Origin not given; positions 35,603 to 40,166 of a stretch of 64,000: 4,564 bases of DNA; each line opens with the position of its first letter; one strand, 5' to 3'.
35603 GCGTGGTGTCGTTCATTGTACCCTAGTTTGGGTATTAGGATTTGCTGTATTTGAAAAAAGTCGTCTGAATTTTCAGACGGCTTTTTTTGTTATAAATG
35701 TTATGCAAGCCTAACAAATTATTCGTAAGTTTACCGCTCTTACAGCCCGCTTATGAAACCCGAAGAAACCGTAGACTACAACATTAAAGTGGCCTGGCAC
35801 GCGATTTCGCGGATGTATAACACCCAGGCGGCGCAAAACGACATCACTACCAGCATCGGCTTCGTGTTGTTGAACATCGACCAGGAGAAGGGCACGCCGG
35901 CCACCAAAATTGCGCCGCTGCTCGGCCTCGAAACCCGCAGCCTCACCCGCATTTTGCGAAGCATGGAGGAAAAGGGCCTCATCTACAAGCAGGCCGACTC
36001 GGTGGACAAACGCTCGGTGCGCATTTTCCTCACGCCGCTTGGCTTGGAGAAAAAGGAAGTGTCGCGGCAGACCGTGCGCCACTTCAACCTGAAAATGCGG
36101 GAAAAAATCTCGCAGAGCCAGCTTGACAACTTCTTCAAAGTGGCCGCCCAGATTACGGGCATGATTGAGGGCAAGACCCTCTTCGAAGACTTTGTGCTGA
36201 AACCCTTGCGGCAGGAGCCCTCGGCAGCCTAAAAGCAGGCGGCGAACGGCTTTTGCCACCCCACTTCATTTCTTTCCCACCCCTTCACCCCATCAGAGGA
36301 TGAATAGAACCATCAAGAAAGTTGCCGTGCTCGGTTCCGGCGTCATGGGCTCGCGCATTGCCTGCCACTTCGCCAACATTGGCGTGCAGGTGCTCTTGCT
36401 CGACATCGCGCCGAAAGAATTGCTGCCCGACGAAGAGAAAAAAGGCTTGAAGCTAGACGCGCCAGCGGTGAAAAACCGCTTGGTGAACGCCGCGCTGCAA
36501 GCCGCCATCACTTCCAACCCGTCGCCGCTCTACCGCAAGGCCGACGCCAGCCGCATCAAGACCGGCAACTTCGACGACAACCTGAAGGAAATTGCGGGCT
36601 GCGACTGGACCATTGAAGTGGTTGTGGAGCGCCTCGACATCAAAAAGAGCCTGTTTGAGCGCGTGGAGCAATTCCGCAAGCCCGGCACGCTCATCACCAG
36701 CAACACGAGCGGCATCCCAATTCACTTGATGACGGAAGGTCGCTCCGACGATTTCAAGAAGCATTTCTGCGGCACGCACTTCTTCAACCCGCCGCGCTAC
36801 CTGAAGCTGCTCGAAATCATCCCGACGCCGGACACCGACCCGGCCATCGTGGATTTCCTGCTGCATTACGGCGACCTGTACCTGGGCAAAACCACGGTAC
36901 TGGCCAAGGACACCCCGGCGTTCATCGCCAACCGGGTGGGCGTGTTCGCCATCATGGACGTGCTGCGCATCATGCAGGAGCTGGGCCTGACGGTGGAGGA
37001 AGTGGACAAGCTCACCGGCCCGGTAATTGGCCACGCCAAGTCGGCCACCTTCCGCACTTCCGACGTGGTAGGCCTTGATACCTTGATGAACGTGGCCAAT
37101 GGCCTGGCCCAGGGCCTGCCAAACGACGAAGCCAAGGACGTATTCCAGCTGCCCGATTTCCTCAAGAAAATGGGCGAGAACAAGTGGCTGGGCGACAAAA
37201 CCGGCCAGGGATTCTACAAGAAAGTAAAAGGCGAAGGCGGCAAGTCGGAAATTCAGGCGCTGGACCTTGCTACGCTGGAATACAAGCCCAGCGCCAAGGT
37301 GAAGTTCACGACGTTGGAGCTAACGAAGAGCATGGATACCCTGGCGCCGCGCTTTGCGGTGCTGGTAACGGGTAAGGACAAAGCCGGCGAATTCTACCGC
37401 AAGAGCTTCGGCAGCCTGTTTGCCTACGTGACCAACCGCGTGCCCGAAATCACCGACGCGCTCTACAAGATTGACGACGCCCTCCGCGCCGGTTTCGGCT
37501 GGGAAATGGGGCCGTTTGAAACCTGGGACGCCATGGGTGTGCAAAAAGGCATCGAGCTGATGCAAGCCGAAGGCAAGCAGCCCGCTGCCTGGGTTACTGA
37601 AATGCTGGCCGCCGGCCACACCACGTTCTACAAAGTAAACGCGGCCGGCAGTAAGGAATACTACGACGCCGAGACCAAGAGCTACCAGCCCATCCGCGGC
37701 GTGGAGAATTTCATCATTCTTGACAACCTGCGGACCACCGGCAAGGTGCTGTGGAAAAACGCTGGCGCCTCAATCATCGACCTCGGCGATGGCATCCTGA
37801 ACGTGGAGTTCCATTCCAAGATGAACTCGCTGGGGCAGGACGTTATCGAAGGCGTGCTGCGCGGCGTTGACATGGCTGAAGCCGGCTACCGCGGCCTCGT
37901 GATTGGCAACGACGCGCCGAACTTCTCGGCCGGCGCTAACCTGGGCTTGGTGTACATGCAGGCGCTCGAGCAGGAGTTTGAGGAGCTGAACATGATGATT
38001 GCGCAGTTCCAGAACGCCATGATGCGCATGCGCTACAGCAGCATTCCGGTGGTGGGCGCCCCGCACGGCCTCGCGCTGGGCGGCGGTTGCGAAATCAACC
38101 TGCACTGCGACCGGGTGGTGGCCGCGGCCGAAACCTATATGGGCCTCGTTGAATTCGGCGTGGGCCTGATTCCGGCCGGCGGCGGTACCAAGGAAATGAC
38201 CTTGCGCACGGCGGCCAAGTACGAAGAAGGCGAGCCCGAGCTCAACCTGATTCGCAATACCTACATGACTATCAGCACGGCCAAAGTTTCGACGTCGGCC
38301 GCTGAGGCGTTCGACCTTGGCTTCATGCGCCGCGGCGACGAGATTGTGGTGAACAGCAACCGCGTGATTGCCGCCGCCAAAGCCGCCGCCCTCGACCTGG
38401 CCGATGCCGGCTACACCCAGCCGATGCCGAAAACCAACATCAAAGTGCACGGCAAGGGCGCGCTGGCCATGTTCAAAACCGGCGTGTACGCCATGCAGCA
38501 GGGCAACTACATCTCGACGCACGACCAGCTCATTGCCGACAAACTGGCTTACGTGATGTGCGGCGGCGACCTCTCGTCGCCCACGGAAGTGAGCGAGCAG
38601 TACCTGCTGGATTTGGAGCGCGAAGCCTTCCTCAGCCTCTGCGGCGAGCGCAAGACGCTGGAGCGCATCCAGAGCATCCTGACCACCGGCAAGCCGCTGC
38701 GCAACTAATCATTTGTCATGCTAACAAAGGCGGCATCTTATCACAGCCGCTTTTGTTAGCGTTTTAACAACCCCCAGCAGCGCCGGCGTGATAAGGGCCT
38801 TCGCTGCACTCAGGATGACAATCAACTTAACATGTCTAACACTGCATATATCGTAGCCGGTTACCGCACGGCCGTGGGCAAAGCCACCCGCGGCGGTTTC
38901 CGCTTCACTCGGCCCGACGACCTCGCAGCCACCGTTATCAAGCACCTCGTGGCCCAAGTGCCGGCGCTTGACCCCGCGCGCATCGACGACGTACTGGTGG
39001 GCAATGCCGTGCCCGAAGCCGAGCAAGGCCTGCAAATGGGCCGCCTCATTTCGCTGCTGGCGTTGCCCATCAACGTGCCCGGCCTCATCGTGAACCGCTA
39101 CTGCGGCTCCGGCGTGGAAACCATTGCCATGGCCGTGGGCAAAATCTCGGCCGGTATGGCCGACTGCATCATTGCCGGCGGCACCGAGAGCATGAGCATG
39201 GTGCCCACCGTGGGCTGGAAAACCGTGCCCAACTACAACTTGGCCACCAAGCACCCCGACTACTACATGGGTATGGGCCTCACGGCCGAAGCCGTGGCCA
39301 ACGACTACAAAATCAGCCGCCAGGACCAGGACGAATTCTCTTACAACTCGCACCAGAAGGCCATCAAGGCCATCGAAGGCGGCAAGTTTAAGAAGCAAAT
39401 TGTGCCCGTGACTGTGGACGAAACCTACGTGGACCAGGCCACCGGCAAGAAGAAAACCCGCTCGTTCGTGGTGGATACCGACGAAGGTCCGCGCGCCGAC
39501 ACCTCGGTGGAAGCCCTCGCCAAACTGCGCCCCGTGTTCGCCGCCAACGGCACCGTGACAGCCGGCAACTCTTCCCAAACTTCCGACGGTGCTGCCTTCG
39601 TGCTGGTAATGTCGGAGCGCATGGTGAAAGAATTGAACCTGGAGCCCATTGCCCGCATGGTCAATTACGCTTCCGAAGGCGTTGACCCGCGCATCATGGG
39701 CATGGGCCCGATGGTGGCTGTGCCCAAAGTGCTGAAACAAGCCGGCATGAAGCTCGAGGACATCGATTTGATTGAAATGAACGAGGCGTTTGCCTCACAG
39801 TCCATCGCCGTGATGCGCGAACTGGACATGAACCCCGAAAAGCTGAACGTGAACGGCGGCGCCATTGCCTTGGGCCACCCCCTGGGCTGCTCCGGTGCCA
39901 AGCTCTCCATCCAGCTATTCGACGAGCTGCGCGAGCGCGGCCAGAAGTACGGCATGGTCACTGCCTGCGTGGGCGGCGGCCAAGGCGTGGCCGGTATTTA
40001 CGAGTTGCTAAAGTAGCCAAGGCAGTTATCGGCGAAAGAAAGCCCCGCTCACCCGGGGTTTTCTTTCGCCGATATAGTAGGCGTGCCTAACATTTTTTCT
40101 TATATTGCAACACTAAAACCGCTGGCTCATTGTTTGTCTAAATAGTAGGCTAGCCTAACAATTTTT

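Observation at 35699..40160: MarR-type regulator of fatty-acid beta-oxidation with a self-evident 18-bp operator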

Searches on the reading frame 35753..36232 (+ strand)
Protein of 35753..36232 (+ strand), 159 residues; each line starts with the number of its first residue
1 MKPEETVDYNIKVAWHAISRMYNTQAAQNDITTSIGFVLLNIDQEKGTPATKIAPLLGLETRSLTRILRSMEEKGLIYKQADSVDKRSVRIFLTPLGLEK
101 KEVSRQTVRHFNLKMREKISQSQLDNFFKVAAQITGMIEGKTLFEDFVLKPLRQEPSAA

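Call 4: search_protein_families(library=pfam, proteins=[window:35753-36232:+])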
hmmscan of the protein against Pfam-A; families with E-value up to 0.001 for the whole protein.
window:35753-36232:+ (159 aa): 4 families
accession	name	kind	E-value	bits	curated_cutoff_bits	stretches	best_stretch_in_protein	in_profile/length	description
PF01047.28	MarR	-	5e-12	46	24.6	1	37-89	7-59/59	MarR family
PF13463.12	HTH_27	-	2.9e-06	27.9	22.2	1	37-97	7-68/68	Winged helix DNA-binding domain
PF12802.13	MarR_2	-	8.7e-06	26.3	27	1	38-88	10-61/61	MarR family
PF22381.2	Staph_reg_Sar_Rot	-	0.00069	20.1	27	0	36-101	17-82/85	Transcriptional regulator SarA/Rot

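Call 22: search_protein_families(library=ncbifam, proteins=[window:35753-36232:+], max_evalue=0.001)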
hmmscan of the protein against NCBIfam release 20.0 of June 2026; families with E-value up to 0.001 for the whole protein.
window:35753-36232:+ (159 aa): 10 families
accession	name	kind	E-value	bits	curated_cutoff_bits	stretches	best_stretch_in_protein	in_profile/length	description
NF053777.1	Saro0803TransReg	equivalog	1.5e-09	37.7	200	1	5-134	9-138/140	Saro_0803 family transcriptional regulator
TIGR04472.1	reg_rSAM_mob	hypoth_equivalog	4.6e-09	36.4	240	1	34-103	32-101/141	radical SAM mobile pair system MarR family transcriptional regulator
NF052638.1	TransRegOhrRVib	equivalog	9.8e-08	31.8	200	1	5-119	9-123/141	transcriptional regulator OhrR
NF002926.0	PRK03573.1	equivalog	1.4e-07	31.6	120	1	38-134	36-133/144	transcriptional regulator SlyA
TIGR02337.1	HpaR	equivalog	2.2e-07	30.8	121.2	1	20-130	15-125/130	homoprotocatechuate degradation operon regulator HpaR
NF045593.1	bilirub_TF_BilQ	equivalog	3.2e-07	30.1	125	1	7-134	4-131/135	bilirubin utilization transcriptional regulator BilQ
NF041230.1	BagL_FevM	exception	1.2e-05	25.4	230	1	6-130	15-137/145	MarR family transcriptional regulator BagL/FevM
NF052438.1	TransRegRv0880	equivalog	0.00029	20.7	220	1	52-138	53-139/143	Rv0880 family HTH-type transcriptional regulator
NF008565.1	PRK11512.1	equivalog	0.00035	20.6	240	1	18-108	25-115/144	multiple antibiotic resistance transcriptional regulator MarR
NF047395.1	TransRegLtdR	equivalog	0.00035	20.3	250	1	67-130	85-147/166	transcriptional regulator LdtR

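Call 36: search_solved_structures(query=window:35753-36232:+, max_evalue=0.001, show_alignments=1)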
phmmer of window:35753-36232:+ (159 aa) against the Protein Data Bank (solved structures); distinct sequences matched with E-value up to 0.001: 29.
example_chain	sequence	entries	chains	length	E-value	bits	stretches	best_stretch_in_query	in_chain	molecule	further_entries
1lj9_A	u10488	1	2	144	2.2e-06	31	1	17-124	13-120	transcriptional regulator SlyA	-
8xt8_A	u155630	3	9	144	3e-06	30.6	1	30-130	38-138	MarR family transcriptional regulator | MarR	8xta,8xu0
4l9n_A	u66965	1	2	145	3.9e-06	30.2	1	6-122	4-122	MepR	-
8xt8_B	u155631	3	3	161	4.1e-06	30.1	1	30-130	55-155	MarR family transcriptional regulator | MarR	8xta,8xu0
3nrv_A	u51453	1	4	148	7e-06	29.4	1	48-134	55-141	Putative transcriptional regulator (MarR/EmrR family)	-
4l9j_A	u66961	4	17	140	8.7e-06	29.1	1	5-115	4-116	MepR | MarR family regulatory protein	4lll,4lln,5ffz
5fb2_A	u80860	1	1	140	8.8e-06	29.1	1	5-115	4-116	MarR family regulatory protein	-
3eco_A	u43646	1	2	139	9.7e-06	28.9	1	6-116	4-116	MepR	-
4l9t_A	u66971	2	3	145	1.1e-05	28.8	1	6-118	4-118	MepR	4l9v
2eth_A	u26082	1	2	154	1.3e-05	28.5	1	50-139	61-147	transcriptional regulator, putative, Mar family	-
4gxo_A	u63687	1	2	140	1.4e-05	28.5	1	12-118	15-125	MarR family regulatory protein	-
3hrm_A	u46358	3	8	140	1.9e-05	28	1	17-118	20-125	HTH-type transcriptional regulator sarZ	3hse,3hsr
4ld5_A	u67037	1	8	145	2.5e-05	27.6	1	6-118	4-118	MepR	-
3q5f_A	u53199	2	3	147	5e-05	26.6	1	38-130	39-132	Transcriptional regulator slyA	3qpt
3deu_A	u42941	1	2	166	6.5e-05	26.3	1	38-130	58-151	Transcriptional regulator slyA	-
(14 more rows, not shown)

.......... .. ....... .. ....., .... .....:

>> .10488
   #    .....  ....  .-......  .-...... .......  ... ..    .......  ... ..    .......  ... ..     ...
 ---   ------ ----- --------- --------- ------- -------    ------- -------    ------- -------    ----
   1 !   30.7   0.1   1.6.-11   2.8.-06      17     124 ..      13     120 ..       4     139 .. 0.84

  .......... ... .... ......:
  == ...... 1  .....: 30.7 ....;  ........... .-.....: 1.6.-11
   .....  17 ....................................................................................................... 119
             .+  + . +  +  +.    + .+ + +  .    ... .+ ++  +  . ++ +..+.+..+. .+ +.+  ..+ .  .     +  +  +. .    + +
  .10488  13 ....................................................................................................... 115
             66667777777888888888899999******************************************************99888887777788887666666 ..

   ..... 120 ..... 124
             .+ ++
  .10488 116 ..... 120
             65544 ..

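Call 37: find_homologous_proteins(query=window:35753-36232:+, max_evalue=1e-10)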
Query window:35753-36232:+ (159 aa): 4822 proteins with E <= 1e-10 among 5095 candidates; the best 120 are listed.
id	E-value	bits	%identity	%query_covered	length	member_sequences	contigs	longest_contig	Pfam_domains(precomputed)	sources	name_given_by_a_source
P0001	2.1e-96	337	100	100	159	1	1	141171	PF01047.29,PF12802.14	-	-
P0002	4.0e-95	333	99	100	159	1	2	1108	PF01047.29,PF12802.14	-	-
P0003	1.5e-94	331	98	100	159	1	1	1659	PF01047.29,PF12802.14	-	-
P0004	5.6e-94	330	99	100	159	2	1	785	PF01047.29,PF12802.14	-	-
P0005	7.4e-94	329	97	100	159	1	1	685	PF01047.29,PF12802.14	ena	-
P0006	7.4e-94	329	97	100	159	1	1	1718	PF01047.29,PF12802.14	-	-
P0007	9.2e-94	329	97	100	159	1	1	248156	PF01047.29,PF12802.14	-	-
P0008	9.3e-94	329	97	100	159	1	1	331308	PF01047.29,PF12802.14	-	-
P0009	2.4e-93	328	97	100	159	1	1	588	PF01047.29,PF12802.14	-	-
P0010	2.6e-93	327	97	100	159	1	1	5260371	PF01047.29,PF12802.14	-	-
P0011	2.7e-93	327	97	100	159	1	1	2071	PF01047.29,PF13463.13,PF12802.14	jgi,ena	jgi:DNA-binding MarR family transcriptional regulator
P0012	4.8e-93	327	97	100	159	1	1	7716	PF01047.29,PF12802.14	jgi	jgi:DNA-binding MarR family transcriptional regulator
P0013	7.5e-93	326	98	100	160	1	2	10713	PF01047.29,PF12802.14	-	-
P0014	7.8e-93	326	96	100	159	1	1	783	PF01047.29,PF13463.13,PF12802.14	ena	-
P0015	1.4e-92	325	97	100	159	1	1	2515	PF01047.29,PF12802.14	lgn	-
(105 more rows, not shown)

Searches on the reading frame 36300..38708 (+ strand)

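Call 4: search_protein_families(library=pfam, proteins=[window:36300-38708:+])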
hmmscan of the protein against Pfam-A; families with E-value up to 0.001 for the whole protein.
window:36300-38708:+ (802 aa): 5 families
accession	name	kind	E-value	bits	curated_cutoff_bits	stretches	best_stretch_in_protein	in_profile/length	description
PF02737.24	3HCDH_N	-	5.4e-40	137.7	22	1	7-205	1-180/180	3-hydroxyacyl-CoA dehydrogenase, NAD binding domain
PF00725.27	3HCDH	-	1.7e-21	76.9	22.1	2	208-307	2-96/97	3-hydroxyacyl-CoA dehydrogenase, C-terminal domain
PF00378.25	ECH_1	-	6.8e-14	52.2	27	1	497-632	4-139/251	Enoyl-CoA hydratase/isomerase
PF16113.10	ECH_2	-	1.2e-07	32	27.2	1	506-630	10-136/335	Enoyl-CoA hydratase/isomerase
PF07992.20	Pyr_redox_2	-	0.00039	20.4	26.1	0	6-45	143-181/291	Pyridine nucleotide-disulphide oxidoreductase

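Call 22: search_protein_families(library=ncbifam, proteins=[window:36300-38708:+], max_evalue=0.001)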
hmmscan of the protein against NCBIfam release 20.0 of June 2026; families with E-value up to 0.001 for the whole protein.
window:36300-38708:+ (802 aa): 67 families (the best 25 are shown)
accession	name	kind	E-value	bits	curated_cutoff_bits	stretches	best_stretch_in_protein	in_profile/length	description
NF052272.1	Staph_FadB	exception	4.7e-176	587.2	999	1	4-802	2-752/752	3-hydroxyacyl-CoA dehydrogenase/crotonase FadB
NF008727.0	PRK11730.1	equivalog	1.5e-57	195.5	870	2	3-318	311-602/717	fatty acid oxidation complex subunit alpha FadB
NF006124.0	PRK08268.1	subfamily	2.1e-45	155.6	508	1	2-318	4-297/507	3-hydroxyacyl-CoA dehydrogenase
TIGR02437.1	FadB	equivalog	5.3e-45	154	933.55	2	4-317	312-601/714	fatty acid oxidation complex subunit alpha FadB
NF008363.0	PRK11154.1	equivalog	1.4e-43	149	869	2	3-334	307-613/708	fatty acid oxidation complex subunit alpha FadJ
TIGR02441.1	fa_ox_alpha_mit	equivalog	1.7e-39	135.5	964.65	2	3-318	333-623/737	fatty acid oxidation complex subunit alpha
NF005875.0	PRK07819.1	subfamily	1.8e-38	132.6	319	1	2-307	2-285/287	3-hydroxybutyryl-CoA dehydrogenase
NF005715.0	PRK07530.1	equivalog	2.2e-38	132.3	420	1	4-307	3-282/292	3-hydroxybutyryl-CoA dehydrogenase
NF004474.0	PRK05808.1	subfamily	7.1e-38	130.5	408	1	4-307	2-281/283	3-hydroxybutyryl-CoA dehydrogenase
TIGR02279.1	PaaC-3OHAcCoADH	equivalog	3.8e-34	118.4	669.4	1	5-309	5-286/503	3-hydroxyacyl-CoA dehydrogenase PaaH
NF004699.0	PRK06035.1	equivalog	2.3e-33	115.6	500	1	4-301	2-278/294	3-hydroxyacyl-CoA dehydrogenase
NF006722.0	PRK09260.1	equivalog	4.8e-33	114.6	429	1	5-308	2-281/289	3-hydroxyacyl-CoA dehydrogenase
TIGR02440.1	FadJ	equivalog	5.1e-33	114.3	968.45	2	2-333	301-605/699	fatty acid oxidation complex subunit alpha FadJ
NF006143.0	PRK08293.1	equivalog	5e-32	111.3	312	1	4-307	3-286/291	3-hydroxyacyl-CoA dehydrogenase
NF042925.1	FHMPC_DH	equivalog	1.2e-26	93.8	500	1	6-309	1-281/304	5-formyl-3-hydroxy-2-methylpyridine 4-carboxylate 5-dehydrogenase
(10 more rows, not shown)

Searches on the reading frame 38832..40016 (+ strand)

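Call 4: search_protein_families(library=pfam, proteins=[window:38832-40016:+])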
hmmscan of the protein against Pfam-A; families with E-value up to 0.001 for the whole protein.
window:38832-40016:+ (394 aa): 2 families
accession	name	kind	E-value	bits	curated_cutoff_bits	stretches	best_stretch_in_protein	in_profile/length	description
PF00108.29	Thiolase_N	-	1.6e-66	224.8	26.4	1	6-262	2-259/260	Thiolase, N-terminal domain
PF02803.24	Thiolase_C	-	5.2e-48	162.2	27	1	271-390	2-121/123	Thiolase, C-terminal domain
